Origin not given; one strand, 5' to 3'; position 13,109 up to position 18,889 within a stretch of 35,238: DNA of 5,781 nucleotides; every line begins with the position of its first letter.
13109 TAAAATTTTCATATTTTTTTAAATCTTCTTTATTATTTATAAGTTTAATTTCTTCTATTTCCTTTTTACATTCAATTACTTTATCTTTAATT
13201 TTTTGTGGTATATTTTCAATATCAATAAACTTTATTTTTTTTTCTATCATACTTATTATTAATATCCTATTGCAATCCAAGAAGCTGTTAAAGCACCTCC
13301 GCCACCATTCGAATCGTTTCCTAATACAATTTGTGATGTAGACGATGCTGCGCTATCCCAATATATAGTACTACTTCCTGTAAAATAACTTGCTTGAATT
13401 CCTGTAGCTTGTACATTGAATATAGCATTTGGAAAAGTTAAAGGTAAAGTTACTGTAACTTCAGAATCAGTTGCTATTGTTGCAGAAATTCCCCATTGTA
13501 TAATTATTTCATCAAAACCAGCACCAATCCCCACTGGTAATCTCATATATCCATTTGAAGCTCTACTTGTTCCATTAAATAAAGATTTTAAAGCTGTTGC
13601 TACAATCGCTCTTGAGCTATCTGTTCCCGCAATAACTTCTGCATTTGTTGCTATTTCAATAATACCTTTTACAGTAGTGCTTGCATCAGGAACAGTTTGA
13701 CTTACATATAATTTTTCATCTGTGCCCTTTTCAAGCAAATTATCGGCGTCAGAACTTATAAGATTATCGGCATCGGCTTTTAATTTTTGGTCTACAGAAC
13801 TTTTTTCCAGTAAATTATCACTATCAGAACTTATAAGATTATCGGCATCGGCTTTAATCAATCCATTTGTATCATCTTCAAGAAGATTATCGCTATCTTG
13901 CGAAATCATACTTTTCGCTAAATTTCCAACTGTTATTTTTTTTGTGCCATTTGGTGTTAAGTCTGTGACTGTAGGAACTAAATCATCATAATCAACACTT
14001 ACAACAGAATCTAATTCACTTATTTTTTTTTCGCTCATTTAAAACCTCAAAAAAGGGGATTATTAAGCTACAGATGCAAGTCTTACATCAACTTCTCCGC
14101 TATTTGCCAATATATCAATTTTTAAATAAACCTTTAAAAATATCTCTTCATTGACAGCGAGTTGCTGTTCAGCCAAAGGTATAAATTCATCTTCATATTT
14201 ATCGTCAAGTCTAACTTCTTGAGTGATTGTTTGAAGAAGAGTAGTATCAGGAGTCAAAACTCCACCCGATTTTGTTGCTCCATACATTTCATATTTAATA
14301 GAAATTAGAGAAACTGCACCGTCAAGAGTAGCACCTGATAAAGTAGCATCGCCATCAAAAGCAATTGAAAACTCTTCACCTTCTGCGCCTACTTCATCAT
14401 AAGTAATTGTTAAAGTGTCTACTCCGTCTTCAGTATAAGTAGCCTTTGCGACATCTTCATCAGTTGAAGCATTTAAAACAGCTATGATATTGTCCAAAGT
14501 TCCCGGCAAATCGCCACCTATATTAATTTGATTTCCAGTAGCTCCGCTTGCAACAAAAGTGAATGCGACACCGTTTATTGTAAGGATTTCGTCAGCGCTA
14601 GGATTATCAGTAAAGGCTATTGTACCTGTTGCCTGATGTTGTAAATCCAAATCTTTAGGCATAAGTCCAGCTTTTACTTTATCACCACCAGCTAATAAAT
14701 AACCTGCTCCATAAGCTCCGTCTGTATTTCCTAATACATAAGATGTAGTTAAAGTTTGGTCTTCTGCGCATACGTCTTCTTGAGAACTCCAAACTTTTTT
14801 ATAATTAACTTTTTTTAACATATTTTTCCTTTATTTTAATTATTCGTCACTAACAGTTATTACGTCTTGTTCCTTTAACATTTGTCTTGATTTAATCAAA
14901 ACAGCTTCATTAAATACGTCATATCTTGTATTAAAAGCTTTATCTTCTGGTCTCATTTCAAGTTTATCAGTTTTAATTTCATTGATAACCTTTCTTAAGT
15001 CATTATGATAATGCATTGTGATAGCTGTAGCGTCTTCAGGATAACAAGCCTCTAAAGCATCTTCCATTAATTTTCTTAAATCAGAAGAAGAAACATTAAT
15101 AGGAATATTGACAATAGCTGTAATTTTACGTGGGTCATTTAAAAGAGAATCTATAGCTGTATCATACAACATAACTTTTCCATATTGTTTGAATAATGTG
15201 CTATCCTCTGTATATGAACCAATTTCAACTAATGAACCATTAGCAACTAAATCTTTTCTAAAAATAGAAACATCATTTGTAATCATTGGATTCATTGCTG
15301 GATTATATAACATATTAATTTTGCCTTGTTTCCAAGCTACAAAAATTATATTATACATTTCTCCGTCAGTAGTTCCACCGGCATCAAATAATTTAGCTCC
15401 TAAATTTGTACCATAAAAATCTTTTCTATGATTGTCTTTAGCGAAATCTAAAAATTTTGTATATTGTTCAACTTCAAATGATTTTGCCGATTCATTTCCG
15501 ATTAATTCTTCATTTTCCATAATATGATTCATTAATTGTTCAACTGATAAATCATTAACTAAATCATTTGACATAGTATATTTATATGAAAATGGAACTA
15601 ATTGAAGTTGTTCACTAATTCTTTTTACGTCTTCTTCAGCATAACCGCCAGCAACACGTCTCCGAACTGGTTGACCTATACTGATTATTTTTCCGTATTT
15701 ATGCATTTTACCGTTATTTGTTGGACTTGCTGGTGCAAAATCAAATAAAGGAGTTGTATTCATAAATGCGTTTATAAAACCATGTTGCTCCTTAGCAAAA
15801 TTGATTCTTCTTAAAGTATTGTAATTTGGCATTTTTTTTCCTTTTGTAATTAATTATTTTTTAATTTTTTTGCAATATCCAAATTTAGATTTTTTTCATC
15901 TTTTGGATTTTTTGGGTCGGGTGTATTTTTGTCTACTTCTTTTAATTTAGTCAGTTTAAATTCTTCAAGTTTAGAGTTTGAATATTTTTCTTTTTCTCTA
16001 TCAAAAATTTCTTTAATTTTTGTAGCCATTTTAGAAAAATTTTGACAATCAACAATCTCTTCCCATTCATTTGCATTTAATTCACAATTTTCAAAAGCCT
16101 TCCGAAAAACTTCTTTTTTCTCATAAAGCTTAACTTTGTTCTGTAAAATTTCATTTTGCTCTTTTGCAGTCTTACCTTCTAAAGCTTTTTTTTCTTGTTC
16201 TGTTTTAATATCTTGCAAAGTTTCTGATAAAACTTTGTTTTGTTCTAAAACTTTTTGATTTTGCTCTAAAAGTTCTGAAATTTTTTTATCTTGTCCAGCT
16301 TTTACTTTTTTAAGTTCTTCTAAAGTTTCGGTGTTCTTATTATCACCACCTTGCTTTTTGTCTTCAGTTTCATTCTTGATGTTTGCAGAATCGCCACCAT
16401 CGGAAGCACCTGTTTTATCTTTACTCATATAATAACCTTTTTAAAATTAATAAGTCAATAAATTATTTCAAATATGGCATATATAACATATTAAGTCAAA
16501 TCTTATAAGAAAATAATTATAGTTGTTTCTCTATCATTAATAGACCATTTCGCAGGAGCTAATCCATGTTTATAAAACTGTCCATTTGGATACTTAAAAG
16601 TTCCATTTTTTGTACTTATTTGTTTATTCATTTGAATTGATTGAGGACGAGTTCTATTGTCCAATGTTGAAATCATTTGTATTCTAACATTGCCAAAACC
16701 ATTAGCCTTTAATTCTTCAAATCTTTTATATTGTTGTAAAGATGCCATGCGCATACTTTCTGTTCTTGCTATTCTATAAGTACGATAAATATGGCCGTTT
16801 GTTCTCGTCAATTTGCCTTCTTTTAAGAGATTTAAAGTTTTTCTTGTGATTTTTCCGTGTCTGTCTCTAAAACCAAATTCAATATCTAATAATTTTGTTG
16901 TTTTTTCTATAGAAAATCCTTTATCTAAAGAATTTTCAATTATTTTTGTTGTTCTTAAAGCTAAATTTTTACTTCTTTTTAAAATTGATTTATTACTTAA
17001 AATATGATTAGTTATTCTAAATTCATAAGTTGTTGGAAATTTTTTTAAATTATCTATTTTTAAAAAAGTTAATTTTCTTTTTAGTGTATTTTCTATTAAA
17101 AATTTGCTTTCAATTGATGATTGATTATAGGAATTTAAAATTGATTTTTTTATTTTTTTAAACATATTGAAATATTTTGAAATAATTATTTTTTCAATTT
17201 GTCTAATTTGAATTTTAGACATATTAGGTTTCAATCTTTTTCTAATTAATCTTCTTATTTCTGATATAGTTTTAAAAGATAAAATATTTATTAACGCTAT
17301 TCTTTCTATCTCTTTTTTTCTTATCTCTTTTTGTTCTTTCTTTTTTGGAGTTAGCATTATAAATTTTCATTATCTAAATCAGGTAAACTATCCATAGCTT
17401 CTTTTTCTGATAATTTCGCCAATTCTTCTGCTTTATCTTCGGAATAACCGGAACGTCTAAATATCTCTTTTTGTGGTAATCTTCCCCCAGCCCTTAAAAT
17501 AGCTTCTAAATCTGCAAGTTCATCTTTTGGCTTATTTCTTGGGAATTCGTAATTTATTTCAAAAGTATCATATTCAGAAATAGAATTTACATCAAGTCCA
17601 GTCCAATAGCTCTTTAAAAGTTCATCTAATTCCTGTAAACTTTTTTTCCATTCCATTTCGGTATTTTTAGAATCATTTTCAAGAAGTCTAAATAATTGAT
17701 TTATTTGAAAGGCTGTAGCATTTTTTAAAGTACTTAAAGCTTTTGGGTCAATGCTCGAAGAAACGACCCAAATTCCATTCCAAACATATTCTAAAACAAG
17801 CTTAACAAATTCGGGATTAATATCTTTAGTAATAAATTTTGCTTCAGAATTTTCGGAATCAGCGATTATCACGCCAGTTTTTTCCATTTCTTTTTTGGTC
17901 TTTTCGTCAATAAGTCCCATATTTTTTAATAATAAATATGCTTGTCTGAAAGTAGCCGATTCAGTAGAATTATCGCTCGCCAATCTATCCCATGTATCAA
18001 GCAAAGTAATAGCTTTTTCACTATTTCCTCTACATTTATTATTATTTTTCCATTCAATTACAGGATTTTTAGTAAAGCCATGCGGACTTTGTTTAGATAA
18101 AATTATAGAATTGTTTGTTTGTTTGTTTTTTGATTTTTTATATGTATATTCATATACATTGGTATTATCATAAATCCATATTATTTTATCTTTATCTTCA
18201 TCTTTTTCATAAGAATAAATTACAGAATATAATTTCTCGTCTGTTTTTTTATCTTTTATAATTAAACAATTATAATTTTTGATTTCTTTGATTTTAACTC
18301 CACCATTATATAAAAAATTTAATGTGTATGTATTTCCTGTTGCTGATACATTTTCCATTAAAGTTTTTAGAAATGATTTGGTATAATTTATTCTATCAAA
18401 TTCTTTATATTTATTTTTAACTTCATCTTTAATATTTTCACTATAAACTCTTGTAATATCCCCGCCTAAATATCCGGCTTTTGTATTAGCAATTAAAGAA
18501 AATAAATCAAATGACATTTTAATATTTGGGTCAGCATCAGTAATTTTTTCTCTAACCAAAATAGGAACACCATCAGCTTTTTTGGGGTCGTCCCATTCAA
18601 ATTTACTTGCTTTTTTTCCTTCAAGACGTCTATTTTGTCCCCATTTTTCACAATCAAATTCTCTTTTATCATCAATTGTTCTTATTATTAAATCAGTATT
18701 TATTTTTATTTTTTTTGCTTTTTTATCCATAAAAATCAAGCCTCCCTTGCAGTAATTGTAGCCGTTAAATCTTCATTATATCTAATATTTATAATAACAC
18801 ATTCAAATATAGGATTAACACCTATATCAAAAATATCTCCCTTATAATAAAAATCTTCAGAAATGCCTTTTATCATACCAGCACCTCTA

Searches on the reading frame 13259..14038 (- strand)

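Call 38: search_protein_families(library=phrogs, proteins=[window:13259-14038:-], max_evalue=0.00001)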
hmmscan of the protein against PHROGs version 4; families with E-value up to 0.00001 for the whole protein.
window:13259-14038:- (259 aa): 7 families
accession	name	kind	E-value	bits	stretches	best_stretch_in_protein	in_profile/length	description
phrog_4209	-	tail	2.2e-14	54.3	1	106-259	262-406/406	tail fiber protein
phrog_2557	-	head and packaging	5.3e-13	49.5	1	153-259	434-533/534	virion structural protein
phrog_15547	-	unknown function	1.3e-10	42.1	1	116-154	138-176/373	-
phrog_910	-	tail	1.7e-09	38.4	1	115-156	88-129/497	tail collar fiber protein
phrog_30320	-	unknown function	3e-06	27.5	1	113-152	85-124/452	-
phrog_8443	-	tail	3.1e-06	27.3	1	114-161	136-186/636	tail fiber protein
phrog_1396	-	tail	4.8e-06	27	1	111-259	209-341/504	tail fiber protein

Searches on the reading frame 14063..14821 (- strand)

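Call 38: search_protein_families(library=phrogs, proteins=[window:14063-14821:-], max_evalue=0.00001)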
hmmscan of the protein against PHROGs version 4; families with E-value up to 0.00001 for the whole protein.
window:14063-14821:- (252 aa): 1 family
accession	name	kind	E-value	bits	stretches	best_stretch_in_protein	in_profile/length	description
phrog_28344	-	unknown function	1.4e-13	52.1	1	63-170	88-190/205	-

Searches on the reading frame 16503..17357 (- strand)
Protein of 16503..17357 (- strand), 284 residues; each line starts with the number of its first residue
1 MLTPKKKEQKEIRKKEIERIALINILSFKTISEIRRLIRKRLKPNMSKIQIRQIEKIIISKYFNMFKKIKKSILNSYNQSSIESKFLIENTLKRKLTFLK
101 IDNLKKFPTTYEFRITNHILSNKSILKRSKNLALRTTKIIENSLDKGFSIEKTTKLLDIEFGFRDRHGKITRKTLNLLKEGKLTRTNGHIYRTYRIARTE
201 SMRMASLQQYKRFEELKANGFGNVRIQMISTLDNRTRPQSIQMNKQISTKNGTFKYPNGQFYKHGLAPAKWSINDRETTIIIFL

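Call 38: search_protein_families(library=phrogs, proteins=[window:16503-17357:-], max_evalue=0.00001)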
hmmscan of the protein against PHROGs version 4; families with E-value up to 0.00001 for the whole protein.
window:16503-17357:- (284 aa): 1 family
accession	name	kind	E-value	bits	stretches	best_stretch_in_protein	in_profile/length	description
phrog_2468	-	head and packaging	6.8e-07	30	1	42-257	67-245/303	head morphogenesis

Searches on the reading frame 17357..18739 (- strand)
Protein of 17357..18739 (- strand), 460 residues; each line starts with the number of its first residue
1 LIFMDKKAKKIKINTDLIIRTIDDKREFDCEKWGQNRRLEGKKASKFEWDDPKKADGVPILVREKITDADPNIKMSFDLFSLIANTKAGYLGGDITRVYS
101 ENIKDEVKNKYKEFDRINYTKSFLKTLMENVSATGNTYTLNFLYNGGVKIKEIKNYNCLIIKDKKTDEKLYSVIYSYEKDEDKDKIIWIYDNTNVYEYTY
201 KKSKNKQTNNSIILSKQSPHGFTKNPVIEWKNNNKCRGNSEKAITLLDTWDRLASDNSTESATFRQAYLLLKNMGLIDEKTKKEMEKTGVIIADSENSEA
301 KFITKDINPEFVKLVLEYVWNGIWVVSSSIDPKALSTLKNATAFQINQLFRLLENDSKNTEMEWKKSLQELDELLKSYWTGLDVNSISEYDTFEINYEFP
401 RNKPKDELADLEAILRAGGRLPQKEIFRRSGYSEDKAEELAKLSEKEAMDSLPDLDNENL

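Call 38: search_protein_families(library=phrogs, proteins=[window:17357-18739:-], max_evalue=0.00001)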
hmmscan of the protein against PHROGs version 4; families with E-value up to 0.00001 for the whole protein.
window:17357-18739:- (460 aa): 3 families
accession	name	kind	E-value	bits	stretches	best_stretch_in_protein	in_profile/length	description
phrog_64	-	head and packaging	1.5e-55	189.7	1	62-451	108-499/547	portal protein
phrog_9064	-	head and packaging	2.3e-15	57.8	1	239-449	3-208/228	portal protein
phrog_8418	-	head and packaging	6.2e-09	37.1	1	353-450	8-106/136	portal protein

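Call 39: find_homologous_proteins(query=window:17357-18739:-, max_evalue=1e-20)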
Query window:17357-18739:- (460 aa): 200 proteins with E <= 1e-20 among 8000 candidates; the best 120 are listed.
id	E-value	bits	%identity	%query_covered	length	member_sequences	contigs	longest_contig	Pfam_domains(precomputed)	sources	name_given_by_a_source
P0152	0.0e+0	1008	100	99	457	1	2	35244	PF05133.20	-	-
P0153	6.0e-193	660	69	95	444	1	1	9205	PF05133.20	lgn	-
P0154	8.6e-177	606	63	98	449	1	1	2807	PF05133.20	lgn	-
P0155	6.1e-132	459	49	95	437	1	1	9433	PF05133.20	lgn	-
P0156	5.4e-131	455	50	92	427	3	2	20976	PF05133.20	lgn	-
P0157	1.2e-130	454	50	93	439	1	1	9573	PF05133.20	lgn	-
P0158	1.3e-130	454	49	93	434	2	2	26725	PF05133.20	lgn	-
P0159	6.9e-130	452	48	93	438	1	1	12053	PF05133.20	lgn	-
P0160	7.7e-130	452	54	89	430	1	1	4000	PF05133.20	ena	-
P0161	2.1e-129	450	53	90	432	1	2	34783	PF05133.20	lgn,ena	-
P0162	3.5e-129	449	53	89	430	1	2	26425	PF05133.20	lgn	-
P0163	3.6e-129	449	53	89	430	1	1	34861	PF05133.20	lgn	-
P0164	4.1e-129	449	52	90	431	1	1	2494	PF05133.20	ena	-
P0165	5.0e-129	449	53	90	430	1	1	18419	PF05133.20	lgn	-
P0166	5.5e-129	449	52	90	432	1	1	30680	PF05133.20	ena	-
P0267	3.3e-125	436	49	93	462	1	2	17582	PF05133.20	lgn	-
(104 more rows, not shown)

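Call 40: find_encoding_contigs(protein=P0153, flank=10000, max_places=4)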
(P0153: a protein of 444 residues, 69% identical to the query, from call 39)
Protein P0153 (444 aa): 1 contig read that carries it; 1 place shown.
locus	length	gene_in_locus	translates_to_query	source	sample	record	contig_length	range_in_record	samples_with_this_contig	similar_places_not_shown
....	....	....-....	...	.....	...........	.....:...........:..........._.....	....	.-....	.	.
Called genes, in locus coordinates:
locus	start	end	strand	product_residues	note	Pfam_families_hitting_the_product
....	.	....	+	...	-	?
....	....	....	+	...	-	-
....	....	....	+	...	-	-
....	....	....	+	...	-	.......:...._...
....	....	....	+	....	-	-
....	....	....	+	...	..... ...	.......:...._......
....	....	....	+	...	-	-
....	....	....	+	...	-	-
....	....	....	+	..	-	?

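Call 41: find_encoding_contigs(protein=P0158, flank=10000, max_places=4)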
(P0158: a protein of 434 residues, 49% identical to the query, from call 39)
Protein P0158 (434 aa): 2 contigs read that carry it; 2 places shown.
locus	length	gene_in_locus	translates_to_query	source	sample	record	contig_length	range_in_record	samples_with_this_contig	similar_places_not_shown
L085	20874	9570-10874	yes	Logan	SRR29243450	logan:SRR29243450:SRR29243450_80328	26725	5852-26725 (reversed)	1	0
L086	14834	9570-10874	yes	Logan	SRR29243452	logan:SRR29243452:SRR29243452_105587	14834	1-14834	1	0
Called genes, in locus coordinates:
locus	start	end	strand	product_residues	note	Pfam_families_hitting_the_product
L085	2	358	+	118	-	?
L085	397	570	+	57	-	-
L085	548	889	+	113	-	-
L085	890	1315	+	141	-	-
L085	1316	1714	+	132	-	-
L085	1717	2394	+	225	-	-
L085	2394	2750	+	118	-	-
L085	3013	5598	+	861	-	PF20155:TMP_3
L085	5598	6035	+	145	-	-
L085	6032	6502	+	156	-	PF08875:DUF1833 (weak)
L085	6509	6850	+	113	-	PF00877:NLPC_P60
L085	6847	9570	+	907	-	PF24801:FNIII-A_GpJ (faint)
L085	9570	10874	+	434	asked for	PF05133:SPP1_portal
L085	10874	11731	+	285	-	-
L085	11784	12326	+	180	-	-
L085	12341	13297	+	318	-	PF05065:Phage_capsid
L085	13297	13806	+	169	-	-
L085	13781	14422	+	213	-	-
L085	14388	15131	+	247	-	PF01501:Glyco_transf_8, PF18404:Glyco_transf_24 (faint)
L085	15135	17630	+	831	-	-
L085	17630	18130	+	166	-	-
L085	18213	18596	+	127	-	-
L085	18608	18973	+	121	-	-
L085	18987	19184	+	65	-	-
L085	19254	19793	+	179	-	PF07087:DUF1353 (faint)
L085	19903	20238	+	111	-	-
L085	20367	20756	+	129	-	PF13539:Peptidase_M15_4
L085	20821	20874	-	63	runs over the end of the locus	-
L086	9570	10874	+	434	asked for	PF05133:SPP1_portal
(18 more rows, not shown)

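Call 42: find_encoding_contigs(protein=P0163, flank=10000, max_places=4)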
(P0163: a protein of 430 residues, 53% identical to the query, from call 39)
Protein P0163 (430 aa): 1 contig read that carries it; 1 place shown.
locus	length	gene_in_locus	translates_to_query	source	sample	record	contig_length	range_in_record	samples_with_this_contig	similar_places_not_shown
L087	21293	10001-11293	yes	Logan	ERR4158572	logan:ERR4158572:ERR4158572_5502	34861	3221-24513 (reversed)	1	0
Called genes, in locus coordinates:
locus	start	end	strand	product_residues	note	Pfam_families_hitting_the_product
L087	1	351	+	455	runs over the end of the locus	-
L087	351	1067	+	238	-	-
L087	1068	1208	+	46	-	-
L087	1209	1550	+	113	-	-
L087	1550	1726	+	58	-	-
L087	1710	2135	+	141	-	PF04883:HK97-gp10_like (weak)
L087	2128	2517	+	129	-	-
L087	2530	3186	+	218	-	-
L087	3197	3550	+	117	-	-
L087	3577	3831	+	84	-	-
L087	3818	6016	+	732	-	PF20155:TMP_3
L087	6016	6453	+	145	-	-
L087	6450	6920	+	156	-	PF08875:DUF1833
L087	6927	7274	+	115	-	PF00877:NLPC_P60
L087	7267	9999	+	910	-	PF24801:FNIII-A_GpJ (weak)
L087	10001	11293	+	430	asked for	PF05133:SPP1_portal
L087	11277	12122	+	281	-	-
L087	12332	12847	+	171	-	-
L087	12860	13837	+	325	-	PF05065:Phage_capsid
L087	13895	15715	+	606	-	PF07484:Collar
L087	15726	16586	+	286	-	-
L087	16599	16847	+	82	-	-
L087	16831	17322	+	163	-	PF07087:DUF1353 (weak)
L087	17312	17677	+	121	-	-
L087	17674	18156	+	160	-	PF01510:Amidase_2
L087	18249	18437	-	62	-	PF01381:HTH_3, PF12844:HTH_19 (weak), PF13443:HTH_26 (weak)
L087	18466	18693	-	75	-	-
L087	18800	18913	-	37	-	-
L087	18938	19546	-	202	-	-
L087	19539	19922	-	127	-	-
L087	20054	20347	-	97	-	-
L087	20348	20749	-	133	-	-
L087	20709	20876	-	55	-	-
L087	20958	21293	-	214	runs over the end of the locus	-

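Call 44: find_encoding_contigs(protein=P0156, flank=10000, max_places=3)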
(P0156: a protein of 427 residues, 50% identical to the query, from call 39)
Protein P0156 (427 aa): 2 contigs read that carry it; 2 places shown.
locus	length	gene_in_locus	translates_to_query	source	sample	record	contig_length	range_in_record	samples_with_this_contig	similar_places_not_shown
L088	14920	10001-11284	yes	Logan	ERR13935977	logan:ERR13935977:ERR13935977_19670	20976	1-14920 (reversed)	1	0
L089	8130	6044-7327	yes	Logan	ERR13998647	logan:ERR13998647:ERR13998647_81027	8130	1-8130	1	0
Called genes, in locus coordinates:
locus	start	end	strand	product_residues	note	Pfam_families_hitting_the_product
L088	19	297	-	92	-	PF12844:HTH_19 (weak), PF01381:HTH_3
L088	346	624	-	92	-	PF05015:HigB-like_toxin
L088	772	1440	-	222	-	PF13240:Zn_Ribbon_1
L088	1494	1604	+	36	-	-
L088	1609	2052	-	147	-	-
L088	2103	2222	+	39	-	-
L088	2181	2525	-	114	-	PF13240:Zn_Ribbon_1 (weak), PF05154:TM2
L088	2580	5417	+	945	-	PF20155:TMP_3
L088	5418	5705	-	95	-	PF01381:HTH_3 (weak)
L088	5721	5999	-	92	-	PF05015:HigB-like_toxin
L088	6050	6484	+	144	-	-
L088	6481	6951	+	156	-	PF08875:DUF1833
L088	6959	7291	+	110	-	PF00877:NLPC_P60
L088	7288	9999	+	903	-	PF24801:FNIII-A_GpJ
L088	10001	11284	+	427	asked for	PF05133:SPP1_portal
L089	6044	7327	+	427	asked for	PF05133:SPP1_portal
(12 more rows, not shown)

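Call 45: find_encoding_contigs(protein=P0159, flank=10000, max_places=3)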
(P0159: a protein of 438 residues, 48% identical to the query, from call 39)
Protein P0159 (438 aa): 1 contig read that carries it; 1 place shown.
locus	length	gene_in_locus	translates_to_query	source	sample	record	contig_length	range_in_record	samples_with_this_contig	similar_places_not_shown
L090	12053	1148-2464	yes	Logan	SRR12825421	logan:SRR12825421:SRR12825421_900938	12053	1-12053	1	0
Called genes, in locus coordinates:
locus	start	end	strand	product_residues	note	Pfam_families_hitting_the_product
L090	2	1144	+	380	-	?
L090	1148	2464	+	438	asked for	PF05133:SPP1_portal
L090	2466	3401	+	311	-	-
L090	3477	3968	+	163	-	-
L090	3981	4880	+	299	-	-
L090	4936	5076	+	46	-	-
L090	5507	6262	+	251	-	-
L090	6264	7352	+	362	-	-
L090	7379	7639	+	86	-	-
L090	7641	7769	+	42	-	-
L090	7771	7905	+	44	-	-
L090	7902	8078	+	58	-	-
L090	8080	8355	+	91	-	-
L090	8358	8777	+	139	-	PF13539:Peptidase_M15_4 (weak)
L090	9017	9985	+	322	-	-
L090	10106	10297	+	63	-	-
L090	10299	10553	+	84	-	-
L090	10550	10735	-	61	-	-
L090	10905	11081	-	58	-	-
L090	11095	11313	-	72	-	-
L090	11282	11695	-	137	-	-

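Call 46: find_encoding_contigs(protein=P0267, flank=10000, max_places=3)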
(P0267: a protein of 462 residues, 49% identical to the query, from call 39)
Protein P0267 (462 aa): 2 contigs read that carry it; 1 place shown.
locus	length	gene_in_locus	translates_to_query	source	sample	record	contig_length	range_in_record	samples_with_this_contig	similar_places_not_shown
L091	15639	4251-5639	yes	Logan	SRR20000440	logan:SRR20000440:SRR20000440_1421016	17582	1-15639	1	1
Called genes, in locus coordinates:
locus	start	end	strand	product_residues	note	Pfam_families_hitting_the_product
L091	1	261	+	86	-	?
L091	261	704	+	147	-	-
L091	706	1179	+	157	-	PF08875:DUF1833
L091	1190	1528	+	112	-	PF00877:NLPC_P60 (weak)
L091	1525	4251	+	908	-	PF24801:FNIII-A_GpJ (weak)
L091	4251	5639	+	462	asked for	PF05133:SPP1_portal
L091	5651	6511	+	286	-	PF04233:Phage_Mu_F (faint)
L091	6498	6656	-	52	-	-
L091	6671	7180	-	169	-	PF10263:SprT-like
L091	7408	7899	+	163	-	-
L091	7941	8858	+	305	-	-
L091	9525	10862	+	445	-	-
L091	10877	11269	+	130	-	-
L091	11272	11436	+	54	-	-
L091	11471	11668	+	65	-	-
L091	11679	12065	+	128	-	-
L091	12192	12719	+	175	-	PF08291:Peptidase_M15_3 (weak)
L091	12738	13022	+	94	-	-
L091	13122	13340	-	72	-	-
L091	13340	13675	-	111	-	-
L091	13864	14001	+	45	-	PF12651:RHH_3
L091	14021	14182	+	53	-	-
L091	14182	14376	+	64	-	-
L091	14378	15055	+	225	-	PF06378:SSAP_Sak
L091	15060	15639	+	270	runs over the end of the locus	PF07083:DUF1351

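Call 56: find_related_loci(query=A3, collection=genome_contigs, flank=10000)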
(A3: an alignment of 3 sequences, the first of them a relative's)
Query A3 (457 aa) in genome_contigs; peptide patterns used: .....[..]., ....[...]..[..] (x = any residue, [..] = any of these).
90 stretches matched a pattern, but none encodes a relative of the query by tblastn (E <= 1e-3).

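Call 57: find_related_loci(query=A3, collection=metagenome_contigs, flank=10000)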
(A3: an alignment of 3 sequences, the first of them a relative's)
Query A3 (457 aa) in metagenome_contigs; peptide patterns used: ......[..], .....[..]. (x = any residue, [..] = any of these).
600 stretches matched a pattern (row limit reached: there are more); 1 encode a relative of the query (tblastn E <= 1e-3); 1 distinct loci.
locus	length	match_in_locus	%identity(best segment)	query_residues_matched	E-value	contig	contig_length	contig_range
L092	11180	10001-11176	46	29-416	4e-114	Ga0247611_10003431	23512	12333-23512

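Call 69: find_related_loci(query=A3, collection=viral_contigs, flank=10000)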
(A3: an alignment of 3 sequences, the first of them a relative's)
Query A3 (457 aa) in viral_contigs; peptide patterns used: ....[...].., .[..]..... (x = any residue, [..] = any of these).
71 stretches matched a pattern; 1 encode a relative of the query (tblastn E <= 1e-3); 1 distinct loci.
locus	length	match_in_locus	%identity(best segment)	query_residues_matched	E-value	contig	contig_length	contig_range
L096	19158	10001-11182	46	38-445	8e-113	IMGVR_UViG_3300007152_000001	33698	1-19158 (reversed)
